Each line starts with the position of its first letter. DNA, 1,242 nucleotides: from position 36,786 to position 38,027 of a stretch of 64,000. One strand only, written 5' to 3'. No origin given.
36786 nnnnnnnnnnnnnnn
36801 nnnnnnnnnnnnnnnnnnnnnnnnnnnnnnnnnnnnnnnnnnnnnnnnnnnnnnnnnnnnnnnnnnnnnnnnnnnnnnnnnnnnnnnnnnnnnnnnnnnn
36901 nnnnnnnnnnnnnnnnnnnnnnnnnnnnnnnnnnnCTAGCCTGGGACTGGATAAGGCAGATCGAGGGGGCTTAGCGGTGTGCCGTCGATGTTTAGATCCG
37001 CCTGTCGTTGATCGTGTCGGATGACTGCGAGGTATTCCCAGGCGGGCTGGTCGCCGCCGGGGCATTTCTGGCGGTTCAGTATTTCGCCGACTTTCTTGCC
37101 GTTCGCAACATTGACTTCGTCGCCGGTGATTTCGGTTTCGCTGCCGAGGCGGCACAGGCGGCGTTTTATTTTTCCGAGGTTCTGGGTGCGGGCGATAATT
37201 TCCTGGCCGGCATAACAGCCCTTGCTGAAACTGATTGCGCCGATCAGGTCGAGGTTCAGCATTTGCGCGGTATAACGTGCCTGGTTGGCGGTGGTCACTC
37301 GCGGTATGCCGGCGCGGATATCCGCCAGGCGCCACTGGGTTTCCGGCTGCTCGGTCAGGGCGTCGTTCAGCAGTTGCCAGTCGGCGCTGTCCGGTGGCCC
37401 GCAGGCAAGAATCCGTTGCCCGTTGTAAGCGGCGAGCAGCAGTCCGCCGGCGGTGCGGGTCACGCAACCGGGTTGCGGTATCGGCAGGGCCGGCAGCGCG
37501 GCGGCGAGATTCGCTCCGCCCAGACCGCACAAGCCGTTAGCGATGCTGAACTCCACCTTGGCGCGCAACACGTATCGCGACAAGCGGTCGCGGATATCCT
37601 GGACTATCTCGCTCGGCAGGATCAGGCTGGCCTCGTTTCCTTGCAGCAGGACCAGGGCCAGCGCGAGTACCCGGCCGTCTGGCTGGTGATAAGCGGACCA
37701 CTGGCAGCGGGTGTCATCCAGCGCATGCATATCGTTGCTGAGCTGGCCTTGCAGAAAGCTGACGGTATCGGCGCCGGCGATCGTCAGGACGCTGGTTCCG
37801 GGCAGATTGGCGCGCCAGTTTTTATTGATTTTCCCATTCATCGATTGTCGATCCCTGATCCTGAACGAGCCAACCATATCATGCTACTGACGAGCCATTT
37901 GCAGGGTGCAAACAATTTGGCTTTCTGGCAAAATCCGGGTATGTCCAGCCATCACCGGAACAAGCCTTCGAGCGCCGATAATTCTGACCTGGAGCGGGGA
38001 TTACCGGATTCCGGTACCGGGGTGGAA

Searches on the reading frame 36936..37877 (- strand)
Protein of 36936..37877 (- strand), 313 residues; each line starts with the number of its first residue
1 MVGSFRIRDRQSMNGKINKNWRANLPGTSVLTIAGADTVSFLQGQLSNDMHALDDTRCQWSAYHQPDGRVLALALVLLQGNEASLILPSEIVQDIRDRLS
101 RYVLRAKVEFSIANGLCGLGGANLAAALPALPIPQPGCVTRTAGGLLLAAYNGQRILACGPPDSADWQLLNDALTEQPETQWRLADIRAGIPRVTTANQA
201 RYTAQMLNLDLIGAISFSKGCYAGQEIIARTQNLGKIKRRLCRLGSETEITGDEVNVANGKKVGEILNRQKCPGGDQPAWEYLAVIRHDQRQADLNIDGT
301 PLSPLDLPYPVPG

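Call 10: search_protein_families(library=pfam, proteins=[window:36936-37877:-])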
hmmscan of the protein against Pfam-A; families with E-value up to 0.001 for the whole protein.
window:36936-37877:- (313 aa): 0 families

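Call 11: search_protein_families(library=ncbifam, proteins=[window:36936-37877:-], max_evalue=0.01)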
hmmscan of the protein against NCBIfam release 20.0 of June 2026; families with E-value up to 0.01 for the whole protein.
window:36936-37877:- (313 aa): 3 families
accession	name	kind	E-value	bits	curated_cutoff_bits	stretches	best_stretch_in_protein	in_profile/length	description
NF007110.0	PRK09559.1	equivalog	2.1e-28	99.3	219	1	29-248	28-255/327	tRNA-modifying protein YgfZ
TIGR03317.2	CAF17_like_YgfZ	equivalog_domain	1.1e-25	90.2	49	1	182-286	1-109/113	CAF17-like 4Fe-4S cluster assembly/insertion protein YgfZ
TIGR00528.1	gcvT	equivalog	0.0037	16.2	235.85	1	32-83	55-106/362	glycine cleavage system aminomethyltransferase GcvT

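Call 26: find_encoding_contigs(protein=window:36936-37877:-, flank=3000, max_places=6)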
Protein window:36936-37877:- (313 aa): no gene with exactly this product is on record in the collection.
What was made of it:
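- Tried and rejected: Source of the window: the exact YgfZ protein is not on record (call 26).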

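Call 40: find_homologous_proteins(query=window:36936-37877:-, max_evalue=1e-20)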
Query window:36936-37877:- (313 aa): 3374 proteins with E <= 1e-20 among 8000 candidates; the best 120 are listed.
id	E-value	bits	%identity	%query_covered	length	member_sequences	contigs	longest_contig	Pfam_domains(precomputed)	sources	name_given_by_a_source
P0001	3.8e-194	662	98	96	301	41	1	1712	-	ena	-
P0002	2.3e-170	584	85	96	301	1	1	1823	-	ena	-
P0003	1.7e-160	551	81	96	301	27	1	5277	-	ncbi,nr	ncbi:MAG: folate-binding protein YgfZ [Proteobacteria bacterium]|nr:folate-binding protein YgfZ [Pse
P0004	1.4e-158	545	81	96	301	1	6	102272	-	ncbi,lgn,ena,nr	ncbi:MAG: folate-binding protein YgfZ [Proteobacteria bacterium]|nr:folate-binding protein YgfZ [Pse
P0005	5.0e-147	507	77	96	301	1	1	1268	-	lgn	-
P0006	2.6e-145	502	77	96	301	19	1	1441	-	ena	-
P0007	2.2e-144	499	76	95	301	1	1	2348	-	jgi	-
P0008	2.7e-142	492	76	96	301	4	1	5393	-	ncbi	-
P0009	2.2e-127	443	68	96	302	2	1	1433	-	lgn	-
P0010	7.9e-121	421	67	96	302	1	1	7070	-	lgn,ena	-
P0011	5.3e-90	320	50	100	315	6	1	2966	-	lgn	-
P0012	8.9e-49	185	43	92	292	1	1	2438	-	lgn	-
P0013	3.4e-47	179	38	96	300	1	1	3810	-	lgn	-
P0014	9.9e-47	178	41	91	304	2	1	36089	-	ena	-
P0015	4.5e-46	176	39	82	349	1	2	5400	PF01571.27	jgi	jgi:hypothetical protein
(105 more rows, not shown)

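Call 41: find_encoding_contigs(protein=P0001, flank=3000, max_places=3)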
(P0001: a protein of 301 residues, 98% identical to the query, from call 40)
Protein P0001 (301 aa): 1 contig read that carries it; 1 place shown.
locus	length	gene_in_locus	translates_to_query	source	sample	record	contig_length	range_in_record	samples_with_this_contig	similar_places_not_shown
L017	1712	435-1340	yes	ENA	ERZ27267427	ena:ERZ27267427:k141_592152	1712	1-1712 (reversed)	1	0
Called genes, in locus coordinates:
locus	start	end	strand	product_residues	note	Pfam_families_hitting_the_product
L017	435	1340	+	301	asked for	-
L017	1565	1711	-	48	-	?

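Call 42: find_encoding_contigs(protein=P0002, flank=3000, max_places=3)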
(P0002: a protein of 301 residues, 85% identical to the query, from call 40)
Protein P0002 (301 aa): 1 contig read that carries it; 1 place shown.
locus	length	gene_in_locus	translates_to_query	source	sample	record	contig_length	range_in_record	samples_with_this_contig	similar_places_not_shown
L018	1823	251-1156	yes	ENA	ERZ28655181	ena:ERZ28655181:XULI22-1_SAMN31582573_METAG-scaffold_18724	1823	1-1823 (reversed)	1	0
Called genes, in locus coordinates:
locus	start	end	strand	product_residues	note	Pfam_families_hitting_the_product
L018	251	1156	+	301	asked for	-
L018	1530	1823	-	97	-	?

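Call 43: find_encoding_contigs(protein=P0004, flank=10000, max_places=4)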
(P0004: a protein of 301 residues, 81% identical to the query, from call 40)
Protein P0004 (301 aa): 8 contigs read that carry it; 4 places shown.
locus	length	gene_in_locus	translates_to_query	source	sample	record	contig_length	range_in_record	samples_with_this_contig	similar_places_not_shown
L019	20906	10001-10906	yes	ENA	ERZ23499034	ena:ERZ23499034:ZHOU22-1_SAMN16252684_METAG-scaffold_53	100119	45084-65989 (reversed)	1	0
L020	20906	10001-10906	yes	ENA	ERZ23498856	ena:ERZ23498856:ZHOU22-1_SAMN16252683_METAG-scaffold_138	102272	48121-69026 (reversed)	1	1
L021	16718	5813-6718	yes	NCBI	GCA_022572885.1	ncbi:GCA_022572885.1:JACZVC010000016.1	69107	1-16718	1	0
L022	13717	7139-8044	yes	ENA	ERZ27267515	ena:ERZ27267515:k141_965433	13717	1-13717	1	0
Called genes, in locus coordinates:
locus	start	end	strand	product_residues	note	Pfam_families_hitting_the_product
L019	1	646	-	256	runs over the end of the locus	PF10502:Peptidase_S26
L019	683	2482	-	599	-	PF00009:GTP_EFTU, PF22042:EF-G_D2 (faint), PF03144:GTP_EFTU_D2, PF00679:EFG_C, PF06421:LepA_C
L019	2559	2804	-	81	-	PF05768:Glrx-like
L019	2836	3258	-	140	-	PF04246:RseC_MucC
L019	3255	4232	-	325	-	PF03888:MucB_RseB, PF17188:MucB_RseB_C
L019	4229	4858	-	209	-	PF03872:RseA_N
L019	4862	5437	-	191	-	PF07638:Sigma70_ECF (weak), PF04542:Sigma70_r2, PF08281:Sigma70_r4_2, PF04545:Sigma70_r4, PF25787:HTH_SB (weak)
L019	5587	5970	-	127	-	-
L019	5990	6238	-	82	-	PF03937:Sdh5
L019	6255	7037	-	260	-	PF13085:Fer2_3, PF13237:Fer4_10, PF13183:Fer4_8, PF13534:Fer4_17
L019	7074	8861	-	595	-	PF00890:FAD_binding_2, PF02910:Succ_DH_flav_C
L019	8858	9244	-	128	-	PF01127:Sdh_cyt, PF05328:CybS (weak)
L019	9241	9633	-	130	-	PF01127:Sdh_cyt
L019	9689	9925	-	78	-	PF07896:DUF1674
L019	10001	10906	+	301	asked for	-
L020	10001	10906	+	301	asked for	-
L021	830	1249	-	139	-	PF04542:Sigma70_r2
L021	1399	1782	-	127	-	-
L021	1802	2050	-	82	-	PF03937:Sdh5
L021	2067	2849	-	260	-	PF13085:Fer2_3, PF13237:Fer4_10, PF13183:Fer4_8, PF13534:Fer4_17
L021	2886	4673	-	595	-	PF00890:FAD_binding_2, PF02910:Succ_DH_flav_C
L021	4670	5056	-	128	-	PF01127:Sdh_cyt, PF05328:CybS (weak)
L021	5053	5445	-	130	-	PF01127:Sdh_cyt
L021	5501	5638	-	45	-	PF07896:DUF1674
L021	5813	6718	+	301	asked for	-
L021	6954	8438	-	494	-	PF01336:tRNA_anti-codon, PF00152:tRNA-synt_2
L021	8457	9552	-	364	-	PF03462:PCRF, PF00472:RF-1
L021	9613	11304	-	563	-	PF01368:DHH, PF02272:DHHA1, PF17768:RecJ_OB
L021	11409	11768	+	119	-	PF04430:DUF498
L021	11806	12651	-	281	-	PF00140:Sigma70_r1_2, PF04542:Sigma70_r2, PF04539:Sigma70_r3, PF04545:Sigma70_r4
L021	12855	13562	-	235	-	PF01476:LysM, PF01551:Peptidase_M23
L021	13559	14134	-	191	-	PF09335:VTT_dom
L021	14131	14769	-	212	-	PF01135:PCMT, PF13847:Methyltransf_31 (weak), PF13649:Methyltransf_25 (weak)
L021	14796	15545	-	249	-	PF01975:SurE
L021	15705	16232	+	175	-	PF01713:Smr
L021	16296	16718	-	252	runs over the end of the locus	PF00378:ECH_1, PF16113:ECH_2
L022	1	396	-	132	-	?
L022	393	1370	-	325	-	PF03888:MucB_RseB, PF17188:MucB_RseB_C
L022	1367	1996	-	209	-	PF03872:RseA_N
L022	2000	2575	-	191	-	PF07638:Sigma70_ECF (weak), PF04542:Sigma70_r2, PF08281:Sigma70_r4_2, PF04545:Sigma70_r4, PF25787:HTH_SB (weak)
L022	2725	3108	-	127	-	-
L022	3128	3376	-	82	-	PF03937:Sdh5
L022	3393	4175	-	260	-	PF13085:Fer2_3, PF13237:Fer4_10, PF13183:Fer4_8, PF13534:Fer4_17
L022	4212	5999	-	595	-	PF00890:FAD_binding_2, PF02910:Succ_DH_flav_C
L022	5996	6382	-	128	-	PF01127:Sdh_cyt, PF05328:CybS (weak)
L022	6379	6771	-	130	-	PF01127:Sdh_cyt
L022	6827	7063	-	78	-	PF07896:DUF1674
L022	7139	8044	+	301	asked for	-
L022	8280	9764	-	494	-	PF01336:tRNA_anti-codon, PF00152:tRNA-synt_2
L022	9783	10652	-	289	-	PF03462:PCRF, PF00472:RF-1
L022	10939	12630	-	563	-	PF01368:DHH, PF02272:DHHA1, PF17768:RecJ_OB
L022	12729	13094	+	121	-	PF04430:DUF498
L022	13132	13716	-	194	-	?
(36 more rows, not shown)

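Call 48: find_encoding_contigs(protein=P0008, flank=3000, max_places=2)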
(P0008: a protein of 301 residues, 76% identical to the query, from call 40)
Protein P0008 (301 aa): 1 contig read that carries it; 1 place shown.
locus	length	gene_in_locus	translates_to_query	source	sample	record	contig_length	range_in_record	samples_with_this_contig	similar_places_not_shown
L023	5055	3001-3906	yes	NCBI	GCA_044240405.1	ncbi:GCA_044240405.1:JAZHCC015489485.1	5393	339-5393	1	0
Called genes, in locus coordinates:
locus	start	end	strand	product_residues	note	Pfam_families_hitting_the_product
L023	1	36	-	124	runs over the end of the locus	?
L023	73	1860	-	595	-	PF00890:FAD_binding_2, PF02910:Succ_DH_flav_C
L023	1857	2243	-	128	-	PF01127:Sdh_cyt, PF05328:CybS (weak)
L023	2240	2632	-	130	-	PF01127:Sdh_cyt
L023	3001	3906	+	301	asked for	-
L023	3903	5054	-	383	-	?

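Call 49: find_encoding_contigs(protein=P0010, flank=4000, max_places=2)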
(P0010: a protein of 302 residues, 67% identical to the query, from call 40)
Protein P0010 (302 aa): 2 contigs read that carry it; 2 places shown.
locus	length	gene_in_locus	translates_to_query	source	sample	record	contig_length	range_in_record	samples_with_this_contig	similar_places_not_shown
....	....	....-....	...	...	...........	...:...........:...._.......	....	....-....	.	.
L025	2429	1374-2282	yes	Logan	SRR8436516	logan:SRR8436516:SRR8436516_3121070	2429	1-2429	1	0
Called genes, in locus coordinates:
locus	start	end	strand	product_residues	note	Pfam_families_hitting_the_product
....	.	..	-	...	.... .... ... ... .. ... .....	-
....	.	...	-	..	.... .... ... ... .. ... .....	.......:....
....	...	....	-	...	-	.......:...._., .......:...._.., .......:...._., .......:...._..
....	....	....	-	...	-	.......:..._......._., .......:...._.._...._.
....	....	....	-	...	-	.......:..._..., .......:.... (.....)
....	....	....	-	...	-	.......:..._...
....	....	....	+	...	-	-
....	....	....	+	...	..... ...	-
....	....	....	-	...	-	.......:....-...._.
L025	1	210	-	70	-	?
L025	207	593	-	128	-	PF01127:Sdh_cyt, PF05328:CybS (faint)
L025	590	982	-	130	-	PF01127:Sdh_cyt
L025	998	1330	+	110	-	-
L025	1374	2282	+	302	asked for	-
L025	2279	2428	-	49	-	?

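Call 50: find_encoding_contigs(protein=P0011, flank=3000, max_places=2)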
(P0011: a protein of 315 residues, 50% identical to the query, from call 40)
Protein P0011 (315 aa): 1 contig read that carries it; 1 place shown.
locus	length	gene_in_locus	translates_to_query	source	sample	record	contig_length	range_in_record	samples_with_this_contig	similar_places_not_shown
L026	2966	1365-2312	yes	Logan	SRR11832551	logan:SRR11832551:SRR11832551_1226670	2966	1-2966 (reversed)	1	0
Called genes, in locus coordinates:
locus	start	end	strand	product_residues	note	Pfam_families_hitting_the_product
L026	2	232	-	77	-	?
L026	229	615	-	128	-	PF01127:Sdh_cyt, PF05328:CybS (weak)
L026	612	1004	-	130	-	PF01127:Sdh_cyt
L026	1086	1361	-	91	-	PF07896:DUF1674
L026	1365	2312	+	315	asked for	-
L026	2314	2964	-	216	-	?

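Call 61: find_encoding_contigs(protein=P0007, flank=2000, max_places=2)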
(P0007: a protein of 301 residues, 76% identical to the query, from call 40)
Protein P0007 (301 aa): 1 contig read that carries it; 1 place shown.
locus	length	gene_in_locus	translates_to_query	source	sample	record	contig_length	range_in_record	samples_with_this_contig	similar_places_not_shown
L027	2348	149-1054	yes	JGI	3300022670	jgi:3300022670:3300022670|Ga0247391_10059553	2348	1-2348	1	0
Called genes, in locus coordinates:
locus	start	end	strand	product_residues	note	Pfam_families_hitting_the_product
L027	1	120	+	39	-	?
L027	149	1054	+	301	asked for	-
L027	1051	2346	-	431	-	PF01336:tRNA_anti-codon, PF00152:tRNA-synt_2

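Call 62: find_encoding_contigs(protein=P0006, flank=2000, max_places=2)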
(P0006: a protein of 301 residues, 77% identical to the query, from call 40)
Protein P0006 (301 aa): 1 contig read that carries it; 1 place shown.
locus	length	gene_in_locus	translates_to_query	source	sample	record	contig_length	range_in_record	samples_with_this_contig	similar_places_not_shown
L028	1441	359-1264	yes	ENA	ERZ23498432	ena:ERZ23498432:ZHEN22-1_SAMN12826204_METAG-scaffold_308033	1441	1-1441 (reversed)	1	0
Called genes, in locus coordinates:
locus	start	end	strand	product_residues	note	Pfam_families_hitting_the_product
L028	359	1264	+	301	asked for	-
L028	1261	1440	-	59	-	?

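Call 63: find_encoding_contigs(protein=P0005, flank=2000, max_places=2)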
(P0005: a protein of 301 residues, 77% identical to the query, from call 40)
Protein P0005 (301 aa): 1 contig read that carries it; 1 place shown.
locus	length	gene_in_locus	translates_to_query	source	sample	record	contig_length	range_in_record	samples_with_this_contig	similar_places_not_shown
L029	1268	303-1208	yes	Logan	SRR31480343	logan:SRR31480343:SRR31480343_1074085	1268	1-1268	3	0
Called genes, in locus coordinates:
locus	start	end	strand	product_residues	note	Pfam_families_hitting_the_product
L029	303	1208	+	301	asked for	-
